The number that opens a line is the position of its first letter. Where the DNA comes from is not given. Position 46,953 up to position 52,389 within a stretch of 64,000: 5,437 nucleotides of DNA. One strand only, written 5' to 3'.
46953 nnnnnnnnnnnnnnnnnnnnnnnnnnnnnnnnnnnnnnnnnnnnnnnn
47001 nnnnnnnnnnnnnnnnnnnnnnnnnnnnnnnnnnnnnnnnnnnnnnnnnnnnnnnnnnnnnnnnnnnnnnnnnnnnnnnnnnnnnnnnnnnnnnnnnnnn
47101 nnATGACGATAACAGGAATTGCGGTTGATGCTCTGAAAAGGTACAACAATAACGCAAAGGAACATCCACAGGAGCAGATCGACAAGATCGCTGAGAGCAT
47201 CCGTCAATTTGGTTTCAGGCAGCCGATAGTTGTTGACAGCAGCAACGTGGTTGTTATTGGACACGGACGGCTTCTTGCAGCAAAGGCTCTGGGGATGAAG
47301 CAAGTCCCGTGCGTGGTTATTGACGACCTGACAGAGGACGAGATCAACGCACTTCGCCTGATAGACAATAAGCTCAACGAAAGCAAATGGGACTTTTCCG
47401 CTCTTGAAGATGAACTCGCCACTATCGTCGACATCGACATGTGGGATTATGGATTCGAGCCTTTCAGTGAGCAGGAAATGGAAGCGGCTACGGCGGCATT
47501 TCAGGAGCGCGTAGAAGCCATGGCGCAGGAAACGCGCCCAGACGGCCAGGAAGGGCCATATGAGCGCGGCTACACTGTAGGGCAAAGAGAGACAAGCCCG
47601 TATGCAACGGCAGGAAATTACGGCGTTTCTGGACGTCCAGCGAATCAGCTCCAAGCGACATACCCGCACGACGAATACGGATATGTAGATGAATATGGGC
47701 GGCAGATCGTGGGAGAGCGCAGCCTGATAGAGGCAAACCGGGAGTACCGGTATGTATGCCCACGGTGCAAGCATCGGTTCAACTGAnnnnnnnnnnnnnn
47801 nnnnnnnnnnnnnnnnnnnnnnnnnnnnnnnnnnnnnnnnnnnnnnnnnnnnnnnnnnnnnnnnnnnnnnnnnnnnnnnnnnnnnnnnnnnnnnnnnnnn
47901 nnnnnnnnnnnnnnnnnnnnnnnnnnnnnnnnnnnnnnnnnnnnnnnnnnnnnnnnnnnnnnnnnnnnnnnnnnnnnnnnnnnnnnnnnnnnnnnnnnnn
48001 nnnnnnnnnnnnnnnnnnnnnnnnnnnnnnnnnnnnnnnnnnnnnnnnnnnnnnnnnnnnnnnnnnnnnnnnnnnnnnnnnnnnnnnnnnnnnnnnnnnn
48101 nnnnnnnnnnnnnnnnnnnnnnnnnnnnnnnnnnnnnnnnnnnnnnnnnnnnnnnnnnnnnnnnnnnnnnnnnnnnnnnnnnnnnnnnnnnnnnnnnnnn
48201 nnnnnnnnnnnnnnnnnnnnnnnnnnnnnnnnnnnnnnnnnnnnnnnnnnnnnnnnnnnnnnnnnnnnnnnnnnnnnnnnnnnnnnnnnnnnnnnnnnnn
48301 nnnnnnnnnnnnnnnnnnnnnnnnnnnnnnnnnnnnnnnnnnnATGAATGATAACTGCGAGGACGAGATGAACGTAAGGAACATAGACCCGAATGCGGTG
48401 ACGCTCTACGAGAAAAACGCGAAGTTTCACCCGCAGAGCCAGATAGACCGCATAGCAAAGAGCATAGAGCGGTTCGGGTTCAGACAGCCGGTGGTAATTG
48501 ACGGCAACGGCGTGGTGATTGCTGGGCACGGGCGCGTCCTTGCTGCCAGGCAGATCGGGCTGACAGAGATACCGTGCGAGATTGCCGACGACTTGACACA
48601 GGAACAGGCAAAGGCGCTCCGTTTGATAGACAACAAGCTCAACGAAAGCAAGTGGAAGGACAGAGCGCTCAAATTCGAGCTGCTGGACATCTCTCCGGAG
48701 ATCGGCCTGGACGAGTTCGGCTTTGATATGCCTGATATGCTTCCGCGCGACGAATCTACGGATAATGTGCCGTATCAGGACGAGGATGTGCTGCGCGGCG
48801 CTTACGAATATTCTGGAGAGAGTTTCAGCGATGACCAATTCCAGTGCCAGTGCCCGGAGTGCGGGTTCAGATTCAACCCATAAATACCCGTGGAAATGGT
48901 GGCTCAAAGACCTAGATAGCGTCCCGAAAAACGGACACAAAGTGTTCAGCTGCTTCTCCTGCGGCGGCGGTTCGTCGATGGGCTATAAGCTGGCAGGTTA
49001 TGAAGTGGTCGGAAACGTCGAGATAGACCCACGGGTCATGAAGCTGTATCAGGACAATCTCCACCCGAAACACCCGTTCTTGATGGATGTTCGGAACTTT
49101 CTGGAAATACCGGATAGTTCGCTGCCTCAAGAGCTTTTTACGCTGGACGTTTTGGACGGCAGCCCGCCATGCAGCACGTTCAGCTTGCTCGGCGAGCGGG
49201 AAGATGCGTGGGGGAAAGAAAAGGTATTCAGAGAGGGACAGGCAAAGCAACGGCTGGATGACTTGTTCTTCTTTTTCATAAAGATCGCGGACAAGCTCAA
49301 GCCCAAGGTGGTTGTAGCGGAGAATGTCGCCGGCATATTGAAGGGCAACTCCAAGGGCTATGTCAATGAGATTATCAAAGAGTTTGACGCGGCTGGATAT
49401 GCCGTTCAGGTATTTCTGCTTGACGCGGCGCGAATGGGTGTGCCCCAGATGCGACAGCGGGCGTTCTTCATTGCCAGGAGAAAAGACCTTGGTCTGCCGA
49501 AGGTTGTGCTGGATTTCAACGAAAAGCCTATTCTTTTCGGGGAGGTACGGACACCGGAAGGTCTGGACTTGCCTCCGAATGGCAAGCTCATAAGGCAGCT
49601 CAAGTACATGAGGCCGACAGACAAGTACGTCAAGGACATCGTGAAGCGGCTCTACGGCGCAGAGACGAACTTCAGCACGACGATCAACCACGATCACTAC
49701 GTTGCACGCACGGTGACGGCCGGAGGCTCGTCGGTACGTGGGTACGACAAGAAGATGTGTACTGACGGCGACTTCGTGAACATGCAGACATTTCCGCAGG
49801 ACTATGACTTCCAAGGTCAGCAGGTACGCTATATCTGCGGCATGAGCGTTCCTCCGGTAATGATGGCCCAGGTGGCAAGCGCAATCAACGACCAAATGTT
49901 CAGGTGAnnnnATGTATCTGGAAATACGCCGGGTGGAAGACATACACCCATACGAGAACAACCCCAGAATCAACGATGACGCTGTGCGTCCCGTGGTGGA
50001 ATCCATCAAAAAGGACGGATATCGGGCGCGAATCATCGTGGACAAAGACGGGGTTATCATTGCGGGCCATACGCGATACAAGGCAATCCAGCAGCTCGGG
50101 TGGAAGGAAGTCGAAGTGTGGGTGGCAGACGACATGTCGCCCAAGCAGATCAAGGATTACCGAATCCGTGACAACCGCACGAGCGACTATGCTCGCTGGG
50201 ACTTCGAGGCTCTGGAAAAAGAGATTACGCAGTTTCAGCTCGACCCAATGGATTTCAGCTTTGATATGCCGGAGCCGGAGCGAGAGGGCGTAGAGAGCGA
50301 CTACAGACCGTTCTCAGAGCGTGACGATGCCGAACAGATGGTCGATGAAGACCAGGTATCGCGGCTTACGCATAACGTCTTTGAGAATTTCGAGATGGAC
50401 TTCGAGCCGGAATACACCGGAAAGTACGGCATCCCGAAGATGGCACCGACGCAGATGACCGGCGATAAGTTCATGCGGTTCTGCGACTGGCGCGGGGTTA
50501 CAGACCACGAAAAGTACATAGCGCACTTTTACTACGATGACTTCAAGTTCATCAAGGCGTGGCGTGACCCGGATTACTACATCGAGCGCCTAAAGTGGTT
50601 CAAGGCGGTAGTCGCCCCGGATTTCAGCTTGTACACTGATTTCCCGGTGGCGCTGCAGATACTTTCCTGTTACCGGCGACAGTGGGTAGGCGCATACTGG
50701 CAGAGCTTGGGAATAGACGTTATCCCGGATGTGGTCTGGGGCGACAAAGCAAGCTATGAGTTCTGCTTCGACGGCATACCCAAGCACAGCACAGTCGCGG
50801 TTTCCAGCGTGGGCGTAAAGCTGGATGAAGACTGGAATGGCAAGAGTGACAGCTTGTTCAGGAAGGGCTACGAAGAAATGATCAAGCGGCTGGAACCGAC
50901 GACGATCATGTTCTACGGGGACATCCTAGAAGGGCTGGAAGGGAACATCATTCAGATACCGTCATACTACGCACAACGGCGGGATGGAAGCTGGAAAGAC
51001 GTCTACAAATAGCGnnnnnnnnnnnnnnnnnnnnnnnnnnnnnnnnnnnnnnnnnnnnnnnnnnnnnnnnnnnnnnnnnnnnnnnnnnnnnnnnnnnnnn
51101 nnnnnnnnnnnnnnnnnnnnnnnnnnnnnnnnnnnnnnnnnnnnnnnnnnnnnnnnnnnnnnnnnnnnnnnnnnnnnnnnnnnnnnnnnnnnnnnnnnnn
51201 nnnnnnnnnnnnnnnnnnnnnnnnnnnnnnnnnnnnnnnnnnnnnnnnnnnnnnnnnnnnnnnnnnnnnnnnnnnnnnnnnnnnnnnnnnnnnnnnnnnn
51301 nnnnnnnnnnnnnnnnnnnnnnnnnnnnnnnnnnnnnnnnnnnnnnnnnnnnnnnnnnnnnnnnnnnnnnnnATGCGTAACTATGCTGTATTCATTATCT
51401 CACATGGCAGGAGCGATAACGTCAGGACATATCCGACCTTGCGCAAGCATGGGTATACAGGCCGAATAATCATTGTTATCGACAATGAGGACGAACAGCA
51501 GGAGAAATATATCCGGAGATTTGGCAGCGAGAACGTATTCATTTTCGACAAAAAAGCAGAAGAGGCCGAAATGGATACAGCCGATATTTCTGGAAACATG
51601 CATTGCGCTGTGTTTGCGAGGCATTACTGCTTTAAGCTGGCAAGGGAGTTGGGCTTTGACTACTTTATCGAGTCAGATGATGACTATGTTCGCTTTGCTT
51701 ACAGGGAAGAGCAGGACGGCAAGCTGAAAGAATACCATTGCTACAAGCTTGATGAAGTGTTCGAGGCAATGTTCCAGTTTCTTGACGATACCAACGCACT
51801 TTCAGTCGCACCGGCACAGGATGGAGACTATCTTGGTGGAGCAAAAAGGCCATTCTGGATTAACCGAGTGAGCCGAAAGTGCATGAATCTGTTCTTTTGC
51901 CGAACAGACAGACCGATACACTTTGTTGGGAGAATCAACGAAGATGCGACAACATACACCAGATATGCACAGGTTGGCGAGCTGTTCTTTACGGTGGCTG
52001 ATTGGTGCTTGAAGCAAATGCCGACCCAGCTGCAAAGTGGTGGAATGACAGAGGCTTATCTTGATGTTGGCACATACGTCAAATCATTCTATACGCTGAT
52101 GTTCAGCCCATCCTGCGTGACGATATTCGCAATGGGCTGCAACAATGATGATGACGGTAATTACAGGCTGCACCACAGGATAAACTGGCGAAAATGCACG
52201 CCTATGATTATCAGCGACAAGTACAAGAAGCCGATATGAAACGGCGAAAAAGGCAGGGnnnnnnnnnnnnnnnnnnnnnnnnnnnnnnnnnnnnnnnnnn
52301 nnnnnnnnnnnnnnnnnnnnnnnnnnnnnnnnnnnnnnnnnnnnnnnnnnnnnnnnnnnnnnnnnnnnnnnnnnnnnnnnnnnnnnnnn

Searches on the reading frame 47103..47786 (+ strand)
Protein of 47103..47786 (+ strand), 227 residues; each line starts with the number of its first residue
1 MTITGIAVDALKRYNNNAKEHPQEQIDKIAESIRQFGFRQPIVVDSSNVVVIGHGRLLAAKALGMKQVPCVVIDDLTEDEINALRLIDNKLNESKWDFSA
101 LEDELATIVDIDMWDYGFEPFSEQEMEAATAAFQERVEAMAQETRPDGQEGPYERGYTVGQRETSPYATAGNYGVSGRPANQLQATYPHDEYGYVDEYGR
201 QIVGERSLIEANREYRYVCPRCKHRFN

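Call 41: search_protein_families(library=pfam, proteins=[window:47103-47786:+], max_evalue=0.01)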
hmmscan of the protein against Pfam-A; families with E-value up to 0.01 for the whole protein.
window:47103-47786:+ (227 aa): 1 family
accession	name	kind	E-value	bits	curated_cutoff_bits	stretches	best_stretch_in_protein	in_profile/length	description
PF02195.25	ParB_N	-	4.4e-10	39.9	26.3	1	5-89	5-93/95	ParB N-terminal domain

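Call 42: search_protein_families(library=phrogs, proteins=[window:47103-47786:+], max_evalue=0.001)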
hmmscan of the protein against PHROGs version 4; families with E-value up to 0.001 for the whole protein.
window:47103-47786:+ (227 aa): 20 families
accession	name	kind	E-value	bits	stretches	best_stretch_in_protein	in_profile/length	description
phrog_620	-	DNA, RNA and nucleotide metabolism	1.7e-45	156.8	1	1-225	7-174/217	ParB-like partition protein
phrog_498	-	other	5.9e-39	135.1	1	1-143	33-175/633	DNA methyltransferase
phrog_930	-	DNA, RNA and nucleotide metabolism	3.1e-38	132.9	1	3-135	7-138/223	ParB-like partition protein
phrog_15396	-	DNA, RNA and nucleotide metabolism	1.4e-33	117.8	1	3-135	4-136/258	ParB-like partition nuclease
phrog_940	-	DNA, RNA and nucleotide metabolism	1.3e-31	111.3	1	2-144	5-147/388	nuclease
phrog_8071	-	DNA, RNA and nucleotide metabolism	1.4e-26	94.6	1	2-147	6-149/389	ParB-like partition protein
phrog_723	-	DNA, RNA and nucleotide metabolism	5.7e-22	79.6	1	1-151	11-161/223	ParB-like partition protein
phrog_9353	-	unknown function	1.8e-19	71.6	1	6-142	14-153/245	-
phrog_18056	-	DNA, RNA and nucleotide metabolism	2.7e-18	67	1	1-90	1-89/387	ParB-like partition nuclease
phrog_4715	-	DNA, RNA and nucleotide metabolism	4.2e-16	59.5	1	3-93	147-241/630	ParB-like partition protein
phrog_3264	-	DNA, RNA and nucleotide metabolism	8.2e-14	52.9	1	3-89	49-138/337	ParB-like partition protein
phrog_6218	-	DNA, RNA and nucleotide metabolism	1.1e-11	45.6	1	5-80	7-86/506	ParB-like partition protein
phrog_12047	-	DNA, RNA and nucleotide metabolism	3.9e-11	44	1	24-101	19-93/301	ParB-like partition nuclease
phrog_5475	-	unknown function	9.8e-09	35.5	1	1-82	1-81/458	-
phrog_7405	-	unknown function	9.9e-09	36.2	1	4-117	25-142/250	-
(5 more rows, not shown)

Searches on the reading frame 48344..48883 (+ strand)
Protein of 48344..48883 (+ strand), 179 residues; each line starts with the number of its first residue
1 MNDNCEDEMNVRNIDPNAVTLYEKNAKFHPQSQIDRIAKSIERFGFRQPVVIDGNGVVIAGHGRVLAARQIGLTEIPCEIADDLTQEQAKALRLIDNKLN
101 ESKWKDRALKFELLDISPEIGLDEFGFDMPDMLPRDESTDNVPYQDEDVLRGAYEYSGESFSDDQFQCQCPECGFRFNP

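Call 41: search_protein_families(library=pfam, proteins=[window:48344-48883:+], max_evalue=0.01)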
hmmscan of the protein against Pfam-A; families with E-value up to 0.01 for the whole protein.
window:48344-48883:+ (179 aa): 1 family
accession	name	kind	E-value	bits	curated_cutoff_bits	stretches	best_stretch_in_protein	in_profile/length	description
PF02195.25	ParB_N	-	1.7e-05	25.2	26.3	1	29-97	22-93/95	ParB N-terminal domain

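Call 42: search_protein_families(library=phrogs, proteins=[window:48344-48883:+], max_evalue=0.001)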
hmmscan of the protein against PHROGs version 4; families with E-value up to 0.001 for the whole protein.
window:48344-48883:+ (179 aa): 19 families
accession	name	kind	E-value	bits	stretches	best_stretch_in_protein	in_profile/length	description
phrog_620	-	DNA, RNA and nucleotide metabolism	1.7e-45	156.8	1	7-178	5-176/217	ParB-like partition protein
phrog_498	-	other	1.9e-34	120.2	1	6-136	30-164/633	DNA methyltransferase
phrog_930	-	DNA, RNA and nucleotide metabolism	2.2e-33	117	1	8-130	4-127/223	ParB-like partition protein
phrog_15396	-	DNA, RNA and nucleotide metabolism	5.3e-28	99.5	1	18-129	11-124/258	ParB-like partition nuclease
phrog_940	-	DNA, RNA and nucleotide metabolism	1.1e-26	95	1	9-141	4-136/388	nuclease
phrog_8071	-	DNA, RNA and nucleotide metabolism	2.7e-22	80.5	1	8-139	4-133/389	ParB-like partition protein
phrog_723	-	DNA, RNA and nucleotide metabolism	4.8e-17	63.5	1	9-132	11-137/223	ParB-like partition protein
phrog_9353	-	unknown function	5.2e-17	63.5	1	9-132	9-134/245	-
phrog_4715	-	DNA, RNA and nucleotide metabolism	1.8e-16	60.7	1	6-100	142-240/630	ParB-like partition protein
phrog_18056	-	DNA, RNA and nucleotide metabolism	3.2e-16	60.2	1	9-98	1-89/387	ParB-like partition nuclease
phrog_3264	-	DNA, RNA and nucleotide metabolism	1.4e-11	45.6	1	8-97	46-138/337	ParB-like partition protein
phrog_5475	-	unknown function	1.7e-09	38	1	10-81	2-72/458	-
phrog_6218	-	DNA, RNA and nucleotide metabolism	9.6e-09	35.9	1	16-97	15-96/506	ParB-like partition protein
phrog_12047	-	DNA, RNA and nucleotide metabolism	3e-08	34.6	1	32-82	19-69/301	ParB-like partition nuclease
phrog_26377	-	DNA, RNA and nucleotide metabolism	6.3e-08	33.4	1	23-79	18-75/326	ParB-like partition protein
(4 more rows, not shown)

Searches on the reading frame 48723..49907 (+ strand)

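Call 68: search_protein_families(library=pfam, proteins=[window:48723-49907:+], max_evalue=0.01)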
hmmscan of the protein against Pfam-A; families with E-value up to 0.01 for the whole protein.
window:48723-49907:+ (394 aa): 1 family
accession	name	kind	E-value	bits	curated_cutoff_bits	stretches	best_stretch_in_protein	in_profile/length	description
PF00145.23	DNA_methylase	-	1.4e-40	140.2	22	1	73-388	2-322/324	C-5 cytosine-specific DNA methylase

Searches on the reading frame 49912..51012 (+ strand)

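Call 41: search_protein_families(library=pfam, proteins=[window:49912-51012:+], max_evalue=0.01)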
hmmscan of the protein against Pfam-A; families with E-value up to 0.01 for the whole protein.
window:49912-51012:+ (366 aa): 2 families
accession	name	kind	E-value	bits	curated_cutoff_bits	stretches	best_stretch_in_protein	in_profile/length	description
PF14386.11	DUF4417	-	4.1e-54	183.3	28.9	1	167-349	2-179/183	Domain of unknown function (DUF4417)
PF02195.25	ParB_N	-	7.3e-05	23.2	26.3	1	7-72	7-78/95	ParB N-terminal domain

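Call 42: search_protein_families(library=phrogs, proteins=[window:49912-51012:+], max_evalue=0.001)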
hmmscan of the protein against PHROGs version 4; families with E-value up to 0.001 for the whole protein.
window:49912-51012:+ (366 aa): 17 families
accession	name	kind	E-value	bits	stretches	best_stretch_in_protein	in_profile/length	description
phrog_940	-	DNA, RNA and nucleotide metabolism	4.9e-92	310.1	1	4-358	7-363/388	nuclease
phrog_8680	-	unknown function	1.7e-58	198.3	1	160-350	16-204/221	-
phrog_620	-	DNA, RNA and nucleotide metabolism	1.2e-40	140.9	1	3-156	9-168/217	ParB-like partition protein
phrog_498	-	other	4.7e-32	112.3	1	2-145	34-185/633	DNA methyltransferase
phrog_8071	-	DNA, RNA and nucleotide metabolism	2.6e-25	90.5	1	7-115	11-121/389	ParB-like partition protein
phrog_930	-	DNA, RNA and nucleotide metabolism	1.1e-23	85.3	1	4-118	8-125/223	ParB-like partition protein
phrog_18056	-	DNA, RNA and nucleotide metabolism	2e-23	84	1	1-87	1-87/387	ParB-like partition nuclease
phrog_15396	-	DNA, RNA and nucleotide metabolism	2.3e-18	68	1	4-119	5-119/258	ParB-like partition nuclease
phrog_723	-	DNA, RNA and nucleotide metabolism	4.1e-16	60.4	1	8-148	18-166/223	ParB-like partition protein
phrog_9353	-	unknown function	1.8e-14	55.2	1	4-148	13-166/245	-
phrog_4715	-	DNA, RNA and nucleotide metabolism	1e-11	45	1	8-97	152-247/630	ParB-like partition protein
phrog_12047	-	DNA, RNA and nucleotide metabolism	2.5e-08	34.8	1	23-73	19-69/301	ParB-like partition nuclease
phrog_3264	-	DNA, RNA and nucleotide metabolism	1.5e-07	32.4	1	20-90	67-140/337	ParB-like partition protein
phrog_5475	-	unknown function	3.1e-07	30.5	1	8-89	8-86/458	-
phrog_6218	-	DNA, RNA and nucleotide metabolism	4.5e-05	23.8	1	8-74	10-81/506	ParB-like partition protein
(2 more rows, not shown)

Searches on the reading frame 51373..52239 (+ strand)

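Call 41: search_protein_families(library=pfam, proteins=[window:51373-52239:+], max_evalue=0.01)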
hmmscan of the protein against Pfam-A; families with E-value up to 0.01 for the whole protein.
window:51373-52239:+ (288 aa): 1 family
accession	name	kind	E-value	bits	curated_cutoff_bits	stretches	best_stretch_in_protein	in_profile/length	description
PF20691.3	TAGT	-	2e-39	136.1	27.5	1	4-221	1-202/205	TET-Associated Glycosyltransferase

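Call 42: search_protein_families(library=phrogs, proteins=[window:51373-52239:+], max_evalue=0.001)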
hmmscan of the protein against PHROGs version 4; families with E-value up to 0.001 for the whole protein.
window:51373-52239:+ (288 aa): 2 families
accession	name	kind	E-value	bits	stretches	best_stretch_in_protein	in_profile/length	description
phrog_842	-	other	2.1e-61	209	1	2-277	3-258/270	beta-glucosyl-HMC-alpha-glucosyltransferase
phrog_31222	-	unknown function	6.2e-23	81.8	1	202-286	2-81/90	-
